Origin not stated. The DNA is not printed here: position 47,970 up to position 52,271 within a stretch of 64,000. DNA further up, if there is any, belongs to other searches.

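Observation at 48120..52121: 1333-aa single polypeptide combining a processive GT2 synthase domain, a Wzx/MOP-like multi-TM domain and a GT4 domain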

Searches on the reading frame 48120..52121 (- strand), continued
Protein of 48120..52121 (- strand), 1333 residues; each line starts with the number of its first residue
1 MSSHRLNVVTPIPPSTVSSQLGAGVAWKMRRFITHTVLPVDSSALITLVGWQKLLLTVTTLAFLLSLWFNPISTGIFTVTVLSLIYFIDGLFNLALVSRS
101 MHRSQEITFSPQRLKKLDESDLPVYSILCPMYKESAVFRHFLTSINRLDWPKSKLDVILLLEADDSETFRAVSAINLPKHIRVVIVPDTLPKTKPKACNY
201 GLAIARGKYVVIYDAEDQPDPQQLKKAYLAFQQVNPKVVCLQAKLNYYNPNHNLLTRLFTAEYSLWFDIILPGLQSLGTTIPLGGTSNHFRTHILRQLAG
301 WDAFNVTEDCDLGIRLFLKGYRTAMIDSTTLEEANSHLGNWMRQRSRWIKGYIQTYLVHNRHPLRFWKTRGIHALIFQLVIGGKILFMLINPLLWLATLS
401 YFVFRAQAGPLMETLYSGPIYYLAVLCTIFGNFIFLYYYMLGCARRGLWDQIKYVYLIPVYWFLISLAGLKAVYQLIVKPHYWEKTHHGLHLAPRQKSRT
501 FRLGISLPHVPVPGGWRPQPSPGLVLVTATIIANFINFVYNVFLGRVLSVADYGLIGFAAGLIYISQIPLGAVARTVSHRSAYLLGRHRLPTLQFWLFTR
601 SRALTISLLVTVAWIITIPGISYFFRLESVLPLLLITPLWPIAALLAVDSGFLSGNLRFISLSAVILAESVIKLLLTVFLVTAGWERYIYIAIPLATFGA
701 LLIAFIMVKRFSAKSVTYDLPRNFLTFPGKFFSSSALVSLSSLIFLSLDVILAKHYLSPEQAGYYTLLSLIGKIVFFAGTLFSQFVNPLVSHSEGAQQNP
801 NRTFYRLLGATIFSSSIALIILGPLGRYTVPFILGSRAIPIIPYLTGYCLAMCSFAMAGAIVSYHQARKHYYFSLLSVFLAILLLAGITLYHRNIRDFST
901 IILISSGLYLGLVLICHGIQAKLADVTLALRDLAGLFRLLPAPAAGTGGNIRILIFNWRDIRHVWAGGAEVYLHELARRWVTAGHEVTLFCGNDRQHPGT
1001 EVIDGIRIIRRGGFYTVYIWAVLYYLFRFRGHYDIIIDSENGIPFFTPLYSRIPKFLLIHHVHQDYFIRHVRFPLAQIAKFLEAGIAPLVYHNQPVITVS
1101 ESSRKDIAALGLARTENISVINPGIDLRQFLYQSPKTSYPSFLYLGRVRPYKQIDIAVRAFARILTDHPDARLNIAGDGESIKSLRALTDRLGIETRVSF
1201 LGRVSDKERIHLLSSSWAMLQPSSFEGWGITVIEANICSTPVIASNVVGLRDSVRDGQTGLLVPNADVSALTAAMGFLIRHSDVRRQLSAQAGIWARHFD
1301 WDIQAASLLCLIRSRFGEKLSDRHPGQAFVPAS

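Call 38: find_encoding_contigs(protein=P0065, flank=10000, max_places=1)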
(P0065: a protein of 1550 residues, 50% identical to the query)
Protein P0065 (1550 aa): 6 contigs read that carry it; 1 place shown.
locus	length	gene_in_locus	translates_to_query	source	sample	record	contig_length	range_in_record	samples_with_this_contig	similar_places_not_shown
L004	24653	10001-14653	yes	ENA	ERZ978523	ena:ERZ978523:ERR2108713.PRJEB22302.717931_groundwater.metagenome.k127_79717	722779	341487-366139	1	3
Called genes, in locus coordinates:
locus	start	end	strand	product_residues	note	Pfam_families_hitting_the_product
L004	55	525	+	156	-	PF03449:GreA_GreB_N, PF01272:GreA_GreB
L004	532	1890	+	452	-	-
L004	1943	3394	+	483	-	PF03571:Peptidase_M49 (weak)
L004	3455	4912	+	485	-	PF01336:tRNA_anti-codon, PF00152:tRNA-synt_2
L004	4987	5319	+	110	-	PF01541:GIY-YIG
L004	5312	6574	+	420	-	PF02403:Seryl_tRNA_N, PF00587:tRNA-synt_2b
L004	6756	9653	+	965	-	PF07517:SecA_DEAD, PF01043:SecA_PP_bind, PF21090:P-loop_SecA, PF07516:SecA_SW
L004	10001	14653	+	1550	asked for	PF00535:Glycos_transf_2, PF13641:Glyco_tranf_2_3, PF00535:Glycos_transf_2, PF13641:Glyco_tranf_2_3, PF13632:Glyco_trans_2_3, PF13439:Glyco_transf_4, PF00534:Glycos_transf_1, PF20706:GT4-conflict, +4 more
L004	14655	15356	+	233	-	PF13489:Methyltransf_23, PF08241:Methyltransf_11, PF13847:Methyltransf_31 (faint)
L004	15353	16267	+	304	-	PF00535:Glycos_transf_2, PF13641:Glyco_tranf_2_3 (weak), PF13632:Glyco_trans_2_3 (weak)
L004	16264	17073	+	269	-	PF10096:DUF2334 (faint), PF01522:Polysacc_deac_1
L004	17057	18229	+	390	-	PF13439:Glyco_transf_4, PF00534:Glycos_transf_1, PF13692:Glyco_trans_1_4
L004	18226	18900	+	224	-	PF13489:Methyltransf_23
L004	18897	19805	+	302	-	PF00535:Glycos_transf_2, PF13641:Glyco_tranf_2_3, PF13632:Glyco_trans_2_3 (weak)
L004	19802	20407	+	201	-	PF00132:Hexapep, PF14602:Hexapep_2 (weak)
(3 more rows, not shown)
